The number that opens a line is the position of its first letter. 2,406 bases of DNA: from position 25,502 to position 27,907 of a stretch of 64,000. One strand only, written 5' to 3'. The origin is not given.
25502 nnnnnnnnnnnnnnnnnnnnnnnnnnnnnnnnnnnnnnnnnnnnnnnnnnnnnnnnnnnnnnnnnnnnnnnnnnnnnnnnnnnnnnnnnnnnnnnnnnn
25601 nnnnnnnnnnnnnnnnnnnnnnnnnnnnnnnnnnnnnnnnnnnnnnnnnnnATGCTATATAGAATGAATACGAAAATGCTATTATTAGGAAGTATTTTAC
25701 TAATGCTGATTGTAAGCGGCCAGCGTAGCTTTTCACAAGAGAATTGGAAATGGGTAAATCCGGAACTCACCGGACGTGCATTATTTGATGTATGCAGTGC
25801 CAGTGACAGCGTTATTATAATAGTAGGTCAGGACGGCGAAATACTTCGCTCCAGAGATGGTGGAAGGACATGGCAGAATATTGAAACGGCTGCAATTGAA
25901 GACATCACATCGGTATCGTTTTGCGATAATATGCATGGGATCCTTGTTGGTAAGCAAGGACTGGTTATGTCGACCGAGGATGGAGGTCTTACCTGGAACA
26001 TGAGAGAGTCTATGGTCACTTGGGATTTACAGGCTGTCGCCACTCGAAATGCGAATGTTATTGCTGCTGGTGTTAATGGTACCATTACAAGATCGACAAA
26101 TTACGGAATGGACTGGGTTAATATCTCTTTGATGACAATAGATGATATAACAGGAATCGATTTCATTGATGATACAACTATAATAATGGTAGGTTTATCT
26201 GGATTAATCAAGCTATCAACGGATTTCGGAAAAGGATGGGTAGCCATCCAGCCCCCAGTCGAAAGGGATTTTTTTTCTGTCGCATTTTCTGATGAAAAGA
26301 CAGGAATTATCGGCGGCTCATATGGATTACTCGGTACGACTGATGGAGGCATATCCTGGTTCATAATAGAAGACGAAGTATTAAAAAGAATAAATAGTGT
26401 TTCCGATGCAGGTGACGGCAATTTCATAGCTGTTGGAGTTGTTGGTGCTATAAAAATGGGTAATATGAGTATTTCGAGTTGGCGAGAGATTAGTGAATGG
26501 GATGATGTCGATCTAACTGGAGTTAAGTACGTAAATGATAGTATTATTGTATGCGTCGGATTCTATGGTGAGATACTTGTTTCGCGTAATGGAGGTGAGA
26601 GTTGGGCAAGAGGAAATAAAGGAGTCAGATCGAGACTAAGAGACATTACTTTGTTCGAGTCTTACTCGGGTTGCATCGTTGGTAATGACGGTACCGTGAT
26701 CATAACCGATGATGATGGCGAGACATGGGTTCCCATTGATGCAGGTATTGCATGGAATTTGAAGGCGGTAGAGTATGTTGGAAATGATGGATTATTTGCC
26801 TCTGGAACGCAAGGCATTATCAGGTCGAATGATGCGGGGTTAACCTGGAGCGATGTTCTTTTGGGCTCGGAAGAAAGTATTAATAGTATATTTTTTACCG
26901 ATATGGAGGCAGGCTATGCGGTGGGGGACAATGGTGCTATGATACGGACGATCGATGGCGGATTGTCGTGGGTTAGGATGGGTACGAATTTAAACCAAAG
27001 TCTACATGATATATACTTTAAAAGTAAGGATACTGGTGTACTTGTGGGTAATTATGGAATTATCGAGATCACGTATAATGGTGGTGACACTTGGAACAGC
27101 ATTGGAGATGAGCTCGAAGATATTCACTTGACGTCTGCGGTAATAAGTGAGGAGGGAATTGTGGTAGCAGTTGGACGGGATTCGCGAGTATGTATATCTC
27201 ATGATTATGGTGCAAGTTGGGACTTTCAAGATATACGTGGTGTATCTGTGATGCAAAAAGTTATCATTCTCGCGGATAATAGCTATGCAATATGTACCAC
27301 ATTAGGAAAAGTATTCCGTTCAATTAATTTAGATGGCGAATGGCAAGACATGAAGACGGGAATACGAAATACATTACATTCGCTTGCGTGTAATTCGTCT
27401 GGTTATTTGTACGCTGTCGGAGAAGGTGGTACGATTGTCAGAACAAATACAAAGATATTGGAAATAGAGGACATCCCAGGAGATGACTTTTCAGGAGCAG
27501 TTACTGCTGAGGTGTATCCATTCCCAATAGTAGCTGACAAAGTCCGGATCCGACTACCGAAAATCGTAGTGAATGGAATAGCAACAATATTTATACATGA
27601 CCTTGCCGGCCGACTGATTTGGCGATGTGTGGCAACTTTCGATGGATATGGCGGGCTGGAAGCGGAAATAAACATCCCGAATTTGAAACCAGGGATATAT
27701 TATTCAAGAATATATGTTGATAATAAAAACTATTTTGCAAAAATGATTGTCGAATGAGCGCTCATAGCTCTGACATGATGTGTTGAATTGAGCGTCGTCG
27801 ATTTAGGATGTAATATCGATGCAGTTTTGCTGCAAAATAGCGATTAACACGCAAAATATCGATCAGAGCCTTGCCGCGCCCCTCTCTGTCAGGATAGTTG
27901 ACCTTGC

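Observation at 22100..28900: Low-GC island with two paralogous BNR/Asp-box tandem-propeller T9SS cargos and two decayed ISL3 transposase remnants in direct orientation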

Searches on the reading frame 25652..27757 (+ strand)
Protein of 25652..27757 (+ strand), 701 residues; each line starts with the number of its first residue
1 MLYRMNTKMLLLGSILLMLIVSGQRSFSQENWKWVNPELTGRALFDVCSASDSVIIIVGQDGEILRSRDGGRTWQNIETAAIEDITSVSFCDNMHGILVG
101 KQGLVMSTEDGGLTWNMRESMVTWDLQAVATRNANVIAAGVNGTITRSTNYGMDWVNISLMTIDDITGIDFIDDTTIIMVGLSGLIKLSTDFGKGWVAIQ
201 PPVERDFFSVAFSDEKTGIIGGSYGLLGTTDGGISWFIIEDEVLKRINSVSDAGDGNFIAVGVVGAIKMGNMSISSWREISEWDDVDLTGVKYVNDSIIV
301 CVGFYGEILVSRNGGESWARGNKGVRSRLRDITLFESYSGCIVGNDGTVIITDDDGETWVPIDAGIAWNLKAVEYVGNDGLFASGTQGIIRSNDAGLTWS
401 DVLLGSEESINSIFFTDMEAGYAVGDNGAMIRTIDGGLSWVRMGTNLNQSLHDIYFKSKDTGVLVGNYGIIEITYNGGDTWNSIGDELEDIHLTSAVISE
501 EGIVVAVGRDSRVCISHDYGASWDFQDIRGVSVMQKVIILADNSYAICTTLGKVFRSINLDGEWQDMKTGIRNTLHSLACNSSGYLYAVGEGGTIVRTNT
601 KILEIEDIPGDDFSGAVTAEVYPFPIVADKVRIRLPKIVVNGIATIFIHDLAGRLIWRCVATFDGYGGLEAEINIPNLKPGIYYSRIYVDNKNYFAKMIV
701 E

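Call 3: search_protein_families(library=pfam, proteins=[window:25652-27757:+], max_evalue=0.01)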
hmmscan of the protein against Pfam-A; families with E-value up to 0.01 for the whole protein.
window:25652-27757:+ (701 aa): 6 families
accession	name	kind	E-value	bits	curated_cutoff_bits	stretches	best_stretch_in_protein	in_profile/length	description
PF14870.12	PSII_BNR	-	1.2e-35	123.6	27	5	85-198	20-139/303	Photosynthesis system II assembly factor YCF48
PF15902.12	Sortilin-Vps10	-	4.1e-21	75.7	33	2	389-495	3-123/446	Sortilin, neurotensin receptor 3,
PF02012.26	BNR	-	1.7e-11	42.7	27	0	66-75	2-11/12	BNR/Asp-box repeat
PF19755.4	DUF6242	-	9.9e-07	29.3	29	0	380-440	162-217/217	Domain of unknown function (DUF6242)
PF18962.6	Por_Secre_tail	-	5.1e-06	27.1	27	1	621-700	1-75/75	Secretion system C-terminal sorting domain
PF13810.12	DUF4185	-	0.0084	15.8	39.5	0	62-86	127-151/309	Domain of unknown function (DUF4185)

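Call 4: search_protein_families(library=ncbifam, proteins=[window:25652-27757:+], max_evalue=0.01)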
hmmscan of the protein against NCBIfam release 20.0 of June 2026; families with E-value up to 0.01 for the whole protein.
window:25652-27757:+ (701 aa): 5 families
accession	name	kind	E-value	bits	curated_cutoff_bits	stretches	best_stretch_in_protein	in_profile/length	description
NF010237.0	PRK13684.1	equivalog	1.1e-39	136.4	326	5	397-597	35-239/334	photosynthesis system II assembly factor Ycf48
NF045728.1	glycosyl_F510_1955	equivalog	2.5e-30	105.5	175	4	311-446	77-216/246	F510_1955 family glycosylhydrolase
TIGR04183.1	Por_Secre_tail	domain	5e-05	23.2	23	1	621-700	1-71/72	T9SS type A sorting domain-containing protein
NF052323.1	T9SSA_dep_M6i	equivalog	0.0013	16.8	600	1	618-700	955-1037/1043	T9SS-dependent M6-like inactivated metalloprotease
NF050177.1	TapA_OM_Porphy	equivalog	0.0016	17.3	500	1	615-701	467-544/544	TapA/TapC family T9SS-dependent outer membrane protein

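Call 10: find_encoding_contigs(protein=window:25652-27757:+, flank=10000, max_places=6)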
Protein window:25652-27757:+ (701 aa): 2 contigs read that carry it; 1 place shown.
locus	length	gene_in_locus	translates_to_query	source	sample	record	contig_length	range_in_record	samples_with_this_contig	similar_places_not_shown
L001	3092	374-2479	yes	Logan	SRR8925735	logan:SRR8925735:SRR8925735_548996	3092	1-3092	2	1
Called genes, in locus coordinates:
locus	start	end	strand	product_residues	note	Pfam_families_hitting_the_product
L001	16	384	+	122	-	-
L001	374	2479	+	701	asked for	PF25852:DUF6242_C (faint), PF02012:BNR (faint), PF14870:PSII_BNR, PF15902:Sortilin-Vps10 (weak), PF14870:PSII_BNR, PF18962:Por_Secre_tail (weak)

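Call 15: find_homologous_proteins(query=window:25652-27757:+)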
Query window:25652-27757:+ (701 aa): 879 proteins with E <= 0.001 among 8000 candidates; the best 120 are listed.
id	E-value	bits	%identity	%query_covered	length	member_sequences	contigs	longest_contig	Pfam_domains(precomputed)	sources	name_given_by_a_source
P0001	0.0e+0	1561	100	99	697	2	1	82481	PF18962.8,PF25852.1,PF14870.13,PF02012.27,PF15902.13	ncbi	-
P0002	3.8e-79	285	24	80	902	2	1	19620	PF13573.13,PF18962.8,PF14870.13,PF02012.27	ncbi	-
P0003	1.9e-72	263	30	60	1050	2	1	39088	PF18962.8,PF14870.13,PF02012.27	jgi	jgi:photosystem II stability/assembly factor-like uncharacterized protein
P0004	6.3e-68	248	27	88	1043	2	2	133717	PF14870.13,PF13860.13,PF02012.27,PF15902.13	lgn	-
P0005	6.9e-68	248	29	83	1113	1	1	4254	PF00801.27,PF13573.13,PF18962.8,PF14870.13,PF18911.7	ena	-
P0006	8.5e-68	247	29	74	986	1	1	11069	PF18962.8,PF14870.13,PF02012.27,PF15902.13,PF13088.13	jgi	jgi:photosystem II stability/assembly factor-like uncharacterized protein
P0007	1.3e-64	237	29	81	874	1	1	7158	PF14870.13,PF02012.27,PF15902.13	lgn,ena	-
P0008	2.8e-64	236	25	76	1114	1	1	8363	PF24316.2,PF14870.13,PF02012.27,PF15902.13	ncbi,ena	ncbi:MAG TPA: YCF48-related protein [Thermoleophilia bacterium]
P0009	4.1e-64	235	24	95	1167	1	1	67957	PF18962.8,PF25852.1,PF14870.13,PF22544.3,PF15902.13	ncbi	ncbi:MAG: YCF48-related protein [Bacteroidota bacterium]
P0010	6.7e-64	235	26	64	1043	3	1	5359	PF18962.8,PF14870.13,PF15902.13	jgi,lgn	-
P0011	1.4e-61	227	25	93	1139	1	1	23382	PF18962.8,PF14870.13,PF02012.27,PF22544.3,PF15902.13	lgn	-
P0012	9.9e-61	224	23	84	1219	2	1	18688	PF18962.8,PF14870.13,PF16656.12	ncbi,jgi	jgi:photosystem II stability/assembly factor-like uncharacterized protein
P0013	2.2e-60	223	27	72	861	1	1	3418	PF07679.23,PF13927.13,PF25852.1,PF14870.13,PF02012.27,PF15902.13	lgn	-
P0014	3.1e-60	222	29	58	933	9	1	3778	PF19408.6,PF18962.8,PF14870.13,PF15902.13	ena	-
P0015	4.5e-60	222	26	90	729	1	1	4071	PF18962.8,PF14870.13,PF02012.27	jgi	jgi:photosystem II stability/assembly factor-like uncharacterized protein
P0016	5.6e-60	222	25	79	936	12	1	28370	PF19408.6,PF18962.8,PF14870.13,PF15902.13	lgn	-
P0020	1.2e-58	217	25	98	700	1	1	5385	PF18962.8,PF14870.13,PF02012.27,PF15902.13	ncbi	-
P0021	1.5e-58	217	26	100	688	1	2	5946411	PF18962.8,PF14870.13,PF02012.27,PF15902.13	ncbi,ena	-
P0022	3.3e-58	216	25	98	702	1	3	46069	PF18962.8,PF14870.13,PF02012.27,PF15902.13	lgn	-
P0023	5.2e-58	215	25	92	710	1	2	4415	PF18962.8,PF14870.13,PF02012.27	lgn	-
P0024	8.8e-58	214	26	96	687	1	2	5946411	PF18962.8,PF14870.13,PF02012.27,PF15902.13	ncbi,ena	-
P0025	1.8e-57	213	26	85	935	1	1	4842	PF19408.6,PF18962.8,PF14870.13,PF15902.13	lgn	-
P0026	2.8e-57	213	26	97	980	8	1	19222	PF18962.8,PF14870.13,PF02012.27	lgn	-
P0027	3.2e-57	212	26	58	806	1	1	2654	PF18962.8,PF14870.13,PF13860.13,PF05345.19,PF02012.27,PF15902.13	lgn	-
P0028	8.0e-57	211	29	84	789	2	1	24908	PF18962.8,PF14870.13,PF02012.27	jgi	jgi:photosystem II stability/assembly factor-like uncharacterized protein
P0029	8.5e-57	211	27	61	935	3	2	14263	PF23366.2,PF19408.6,PF18962.8,PF25852.1,PF14870.13,PF15902.13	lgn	-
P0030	4.1e-56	209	25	97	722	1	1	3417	PF18962.8,PF25852.1,PF14870.13,PF02012.27,PF15902.13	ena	-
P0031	5.4e-56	208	24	95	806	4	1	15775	PF18962.8,PF14870.13,PF15902.13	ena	-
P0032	1.5e-55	207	25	99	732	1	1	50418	PF18962.8,PF14870.13,PF15902.13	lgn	-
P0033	3.0e-55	206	26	99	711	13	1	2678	PF18962.8,PF14870.13,PF02012.27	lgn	-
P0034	5.5e-55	205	25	84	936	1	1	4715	PF19408.6,PF18962.8,PF14870.13,PF15902.13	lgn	-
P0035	5.9e-55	205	27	62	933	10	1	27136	PF19408.6,PF18962.8,PF25852.1,PF14870.13,PF15902.13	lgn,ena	-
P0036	7.7e-55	205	29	86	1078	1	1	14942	PF18962.8,PF14870.13,PF02012.27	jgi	jgi:photosystem II stability/assembly factor-like uncharacterized protein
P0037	1.4e-54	204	24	85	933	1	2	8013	PF19408.6,PF18962.8,PF25852.1,PF14870.13,PF15902.13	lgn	-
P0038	6.1e-54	202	27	77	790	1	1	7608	PF18962.8,PF14870.13,PF02012.27,PF15902.13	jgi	-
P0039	8.2e-54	201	25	96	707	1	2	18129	PF18962.8,PF14870.13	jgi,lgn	jgi:photosystem II stability/assembly factor-like uncharacterized protein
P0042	3.5e-53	199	25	84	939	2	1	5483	PF19408.6,PF00801.27,PF18962.8,PF25852.1,PF14870.13,PF15902.13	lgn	-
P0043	3.8e-53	199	25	85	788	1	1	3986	PF19190.7,PF18962.8,PF14870.13,PF02012.27,PF15902.13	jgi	jgi:photosystem II stability/assembly factor-like uncharacterized protein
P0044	5.8e-53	198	27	66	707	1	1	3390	PF18962.8,PF14870.13,PF02012.27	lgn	-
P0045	9.4e-53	198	26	70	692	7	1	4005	PF18962.8,PF14870.13,PF02012.27,PF15902.13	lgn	-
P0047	7.9e-52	195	25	99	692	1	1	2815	PF18962.8,PF14870.13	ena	-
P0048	9.0e-52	194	27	61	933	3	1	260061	PF23366.2,PF19408.6,PF18962.8,PF25852.1,PF14870.13,PF15902.13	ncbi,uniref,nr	ncbi:YCF48-related protein [Echinicola shivajiensis]|uniref:YCF48-related protein n=1 Tax=Echinicola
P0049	9.6e-52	194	25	100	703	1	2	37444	PF18962.8,PF14870.13,PF02012.27,PF15902.13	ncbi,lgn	-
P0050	1.6e-51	194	27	77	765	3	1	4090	PF18962.8,PF14870.13,PF02012.27,PF15902.13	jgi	-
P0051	2.7e-51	193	25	76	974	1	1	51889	PF18962.8,PF14870.13,PF02012.27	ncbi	ncbi:MAG: YCF48-related protein [Bacteroidota bacterium]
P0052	3.5e-51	192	24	81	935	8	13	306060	PF19408.6,PF18962.8,PF14870.13,PF15902.13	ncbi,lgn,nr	nr:YCF48-related protein [Algoriphagus marinus]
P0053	5.9e-51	192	25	98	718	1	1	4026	PF18962.8,PF14870.13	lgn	-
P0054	7.6e-51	191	26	96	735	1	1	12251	PF18962.8,PF14870.13,PF15902.13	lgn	-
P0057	3.2e-50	189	25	98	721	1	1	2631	PF18962.8,PF14870.13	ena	-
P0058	4.3e-50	189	24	96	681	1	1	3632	PF18962.8,PF14870.13,PF15902.13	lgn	-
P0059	7.5e-50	188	23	100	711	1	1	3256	PF18962.8,PF14870.13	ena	-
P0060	1.2e-49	187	25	73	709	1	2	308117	PF18962.8,PF14870.13,PF02012.27,PF15902.13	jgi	jgi:photosystem II stability/assembly factor-like uncharacterized protein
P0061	2.0e-49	187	25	97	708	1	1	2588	PF18962.8,PF14870.13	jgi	-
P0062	1.4e-48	184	25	96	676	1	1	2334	PF18962.8,PF14870.13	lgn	-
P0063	1.4e-48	184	25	95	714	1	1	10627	PF18962.8,PF14870.13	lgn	-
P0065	3.1e-48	183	24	95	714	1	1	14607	PF18962.8,PF14870.13,PF02012.27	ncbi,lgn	-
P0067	4.2e-48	182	27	59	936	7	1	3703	PF19408.6,PF00801.27,PF18962.8,PF14870.13,PF15902.13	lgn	-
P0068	6.8e-48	182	23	99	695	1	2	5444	PF18962.8,PF14870.13,PF02012.27,PF15902.13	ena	-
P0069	8.5e-48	181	25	99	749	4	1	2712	PF18962.8,PF14870.13,PF02012.27,PF15902.13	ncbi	-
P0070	9.5e-48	181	27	68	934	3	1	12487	PF19408.6,PF18962.8,PF14870.13,PF15902.13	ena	-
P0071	1.4e-47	181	25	95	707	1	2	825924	PF18962.8,PF14870.13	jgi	jgi:photosystem II stability/assembly factor-like uncharacterized protein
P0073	2.0e-47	180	31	48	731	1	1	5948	PF18962.8,PF14870.13,PF15902.13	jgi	jgi:photosystem II stability/assembly factor-like uncharacterized protein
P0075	2.7e-47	180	27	60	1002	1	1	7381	PF18962.8,PF14870.13,PF02012.27,PF15902.13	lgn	-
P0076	6.1e-47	178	24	93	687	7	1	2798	PF18962.8,PF14870.13,PF15902.13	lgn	-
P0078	1.7e-46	177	23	99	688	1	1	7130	PF18962.8,PF14870.13,PF02012.27,PF15902.13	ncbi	-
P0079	4.4e-46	176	25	73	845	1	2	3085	PF18962.8,PF14870.13,PF15902.13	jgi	-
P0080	5.1e-46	175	25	79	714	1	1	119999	PF18962.8,PF14870.13,PF02012.27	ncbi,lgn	-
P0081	2.5e-45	173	25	93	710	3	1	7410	PF18962.8,PF14870.13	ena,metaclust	metaclust:\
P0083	3.0e-45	173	27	80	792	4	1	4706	PF18962.8,PF14870.13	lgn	-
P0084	7.0e-45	172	24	96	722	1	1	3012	PF18962.8,PF14870.13,PF02012.27,PF15902.13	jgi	-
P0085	1.0e-44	171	26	61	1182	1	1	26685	PF18962.8,PF14870.13,PF19081.7,PF11589.15,PF02012.27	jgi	jgi:photosystem II stability/assembly factor-like uncharacterized protein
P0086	2.0e-44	170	25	90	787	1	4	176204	PF18962.8,PF14870.13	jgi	jgi:photosystem II stability/assembly factor-like uncharacterized protein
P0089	5.8e-44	169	25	99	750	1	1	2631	PF18962.8,PF14870.13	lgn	-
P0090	8.0e-44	168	24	97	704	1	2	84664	PF18962.8,PF14870.13,PF02012.27,PF15902.13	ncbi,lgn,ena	-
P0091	8.1e-44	168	24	78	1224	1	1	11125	PF18962.8,PF25852.1,PF14870.13,PF17210.10,PF02012.27,PF15902.13,PF13088.13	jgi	-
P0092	1.1e-43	168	26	66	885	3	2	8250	PF18962.8,PF25852.1,PF14870.13,PF15902.13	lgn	-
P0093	3.1e-43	166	27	67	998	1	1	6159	PF00801.27,PF13573.13,PF18962.8,PF14870.13,PF18911.7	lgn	-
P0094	3.1e-43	166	25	83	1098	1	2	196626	PF18962.8,PF14870.13,PF19081.7,PF02012.27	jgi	jgi:photosystem II stability/assembly factor-like uncharacterized protein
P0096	4.5e-43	166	25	73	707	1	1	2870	PF18962.8,PF14870.13,PF15902.13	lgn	-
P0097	4.6e-43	166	23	99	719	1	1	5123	PF18962.8,PF14870.13,PF02012.27,PF15902.13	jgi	jgi:photosystem II stability/assembly factor-like uncharacterized protein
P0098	5.5e-43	165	24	99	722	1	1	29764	PF18962.8,PF14870.13,PF02012.27,PF15902.13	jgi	jgi:photosystem II stability/assembly factor-like uncharacterized protein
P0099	6.1e-43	165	24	84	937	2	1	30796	PF19408.6,PF18962.8,PF25852.1,PF14870.13,PF15902.13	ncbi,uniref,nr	ncbi:YCF48-related protein [Algoriphagus sp. A40]|uniref:YCF48-related protein n=1 Tax=Algoriphagus 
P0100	6.6e-43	165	25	86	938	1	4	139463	PF19408.6,PF18962.8,PF14870.13,PF15902.13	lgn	-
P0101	1.1e-42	164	24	95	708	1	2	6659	PF18962.8,PF14870.13,PF02012.27,PF15902.13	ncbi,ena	-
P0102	1.4e-42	164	28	70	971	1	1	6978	PF18962.8,PF14870.13,PF02012.27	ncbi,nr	ncbi:MAG: YCF48-related protein [Bacteroidales bacterium]|nr:YCF48-related protein [Bacteroidales ba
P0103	1.6e-42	164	24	100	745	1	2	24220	PF18962.8,PF14870.13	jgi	jgi:photosystem II stability/assembly factor-like uncharacterized protein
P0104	1.7e-42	164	28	59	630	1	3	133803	PF18962.8,PF25852.1,PF14870.13,PF02012.27,PF15902.13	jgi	jgi:photosystem II stability/assembly factor-like uncharacterized protein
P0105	2.7e-42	163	23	99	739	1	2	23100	PF18962.8,PF14870.13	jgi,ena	-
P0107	3.4e-42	163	24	71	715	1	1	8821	PF18962.8,PF25852.1,PF14870.13,PF02012.27,PF15902.13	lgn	-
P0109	5.5e-42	162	25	63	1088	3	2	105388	PF18962.8,PF14870.13,PF19081.7,PF02012.27,PF15902.13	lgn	-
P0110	5.6e-42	162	23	96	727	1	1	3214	PF18962.8,PF14870.13,PF02012.27,PF15902.13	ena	-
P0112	1.2e-41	161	27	66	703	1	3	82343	PF18962.8,PF14870.13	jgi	-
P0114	1.2e-41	161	26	99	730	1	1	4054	PF18962.8,PF14870.13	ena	-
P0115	1.3e-41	161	28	67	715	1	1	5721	PF18962.8,PF14870.13,PF02012.27,PF15902.13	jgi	jgi:photosystem II stability/assembly factor-like uncharacterized protein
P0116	1.5e-41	161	25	92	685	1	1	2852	PF18962.8,PF14870.13,PF02012.27,PF15902.13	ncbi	-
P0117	1.9e-41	160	25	81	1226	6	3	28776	PF18962.8,PF25852.1,PF14870.13,PF13860.13,PF02012.27,PF15902.13,PF13088.13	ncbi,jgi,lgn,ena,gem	-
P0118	2.1e-41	160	27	60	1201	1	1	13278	PF18962.8,PF18370.8,PF14870.13,PF13860.13,PF02012.27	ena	-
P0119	4.7e-41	159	27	83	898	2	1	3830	PF18962.8,PF14870.13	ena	-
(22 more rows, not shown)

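Call 17: find_encoding_contigs(protein=P0001, flank=10000, max_places=4)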
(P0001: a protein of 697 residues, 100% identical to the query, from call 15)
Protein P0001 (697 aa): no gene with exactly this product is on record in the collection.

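Call 19: find_encoding_contigs(protein=P0147, flank=10000, max_places=4)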
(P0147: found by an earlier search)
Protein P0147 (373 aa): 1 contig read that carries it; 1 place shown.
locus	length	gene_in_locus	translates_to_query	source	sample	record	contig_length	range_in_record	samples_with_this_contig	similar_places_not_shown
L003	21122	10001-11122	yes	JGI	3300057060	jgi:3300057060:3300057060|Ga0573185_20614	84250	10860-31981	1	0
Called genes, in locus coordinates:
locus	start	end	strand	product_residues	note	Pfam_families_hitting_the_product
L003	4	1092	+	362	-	PF01420:Methylase_S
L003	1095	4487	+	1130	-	PF13643:DUF4145, PF04313:HSDR_N (faint), PF00270:DEAD, PF04851:ResIII, PF18766:SWI2_SNF2, PF00271:Helicase_C (weak), PF08463:EcoEI_R_C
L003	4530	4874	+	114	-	-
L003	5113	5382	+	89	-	-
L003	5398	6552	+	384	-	-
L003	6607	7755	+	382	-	-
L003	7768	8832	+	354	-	-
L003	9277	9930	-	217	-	PF01205:Impact_N, PF09186:DUF1949 (faint)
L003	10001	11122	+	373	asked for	PF13439:Glyco_transf_4, PF13477:Glyco_trans_4_2, PF13579:Glyco_trans_4_4, PF20706:GT4-conflict, PF00534:Glycos_transf_1, PF13692:Glyco_trans_1_4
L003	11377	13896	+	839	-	PF09976:TPR_21 (faint), PF07719:TPR_2 (faint), PF13174:TPR_6 (faint), PF13181:TPR_8 (faint), PF13428:TPR_14 (faint), PF14559:TPR_19 (faint), PF13525:YfiO (faint), PF13424:TPR_12 (weak), +2 more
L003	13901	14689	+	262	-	PF00970:FAD_binding_6 (weak), PF10418:DHODB_Fe-S_bind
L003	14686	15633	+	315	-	PF01180:DHO_dh, PF01207:Dus (faint), PF03060:NMO (weak)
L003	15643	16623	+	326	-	PF01571:GCV_T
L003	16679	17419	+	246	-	PF00106:adh_short, PF13561:adh_short_C2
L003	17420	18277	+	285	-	PF18306:LDcluster4, PF03641:Lysine_decarbox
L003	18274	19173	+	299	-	PF13369:Transglut_core2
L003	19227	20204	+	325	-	-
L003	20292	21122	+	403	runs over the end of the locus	PF01976:DUF116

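Call 20: find_encoding_contigs(protein=P0148, flank=10000, max_places=4)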
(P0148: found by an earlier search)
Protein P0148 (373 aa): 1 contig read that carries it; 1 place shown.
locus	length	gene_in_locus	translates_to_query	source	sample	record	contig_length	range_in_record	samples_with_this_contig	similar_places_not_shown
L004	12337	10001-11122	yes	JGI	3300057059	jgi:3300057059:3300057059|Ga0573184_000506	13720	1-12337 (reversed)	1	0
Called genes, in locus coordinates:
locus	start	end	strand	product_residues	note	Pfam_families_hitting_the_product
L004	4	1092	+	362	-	PF01420:Methylase_S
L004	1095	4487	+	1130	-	PF13643:DUF4145, PF04313:HSDR_N (faint), PF00270:DEAD, PF04851:ResIII, PF18766:SWI2_SNF2, PF00271:Helicase_C (weak), PF08463:EcoEI_R_C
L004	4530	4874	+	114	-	-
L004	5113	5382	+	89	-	-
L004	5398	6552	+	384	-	-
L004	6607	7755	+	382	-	-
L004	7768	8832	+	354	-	-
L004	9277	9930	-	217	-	PF01205:Impact_N, PF09186:DUF1949 (faint)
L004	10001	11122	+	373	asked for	PF13439:Glyco_transf_4, PF13477:Glyco_trans_4_2, PF13579:Glyco_trans_4_4, PF20706:GT4-conflict, PF00534:Glycos_transf_1, PF13692:Glyco_trans_1_4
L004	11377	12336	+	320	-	?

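Call 25: search_solved_structures(query=window:25652-27757:+, max_evalue=0.01)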
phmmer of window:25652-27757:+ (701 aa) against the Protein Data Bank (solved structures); distinct sequences matched with E-value up to 0.01: 6.
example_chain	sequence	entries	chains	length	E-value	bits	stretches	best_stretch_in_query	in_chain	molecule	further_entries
2xbg_A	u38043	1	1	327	6.5e-14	54.3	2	73-119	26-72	YCF48-LIKE PROTEIN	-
5ojr_A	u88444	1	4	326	1e-13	53.7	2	73-119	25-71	Ycf48-like protein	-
5ojp_A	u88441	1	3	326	1.2e-13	53.5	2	73-119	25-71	Ycf48-like protein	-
5oj5_A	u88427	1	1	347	1.3e-13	53.4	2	73-119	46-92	Ycf48-like protein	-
8am5_S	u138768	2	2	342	1.3e-10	43.5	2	330-442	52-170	Photosystem II assembly lipoprotein Ycf48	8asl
5oj3_A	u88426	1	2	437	3e-10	42.2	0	71-119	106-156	Photosystem II stability/assembly factor HCF136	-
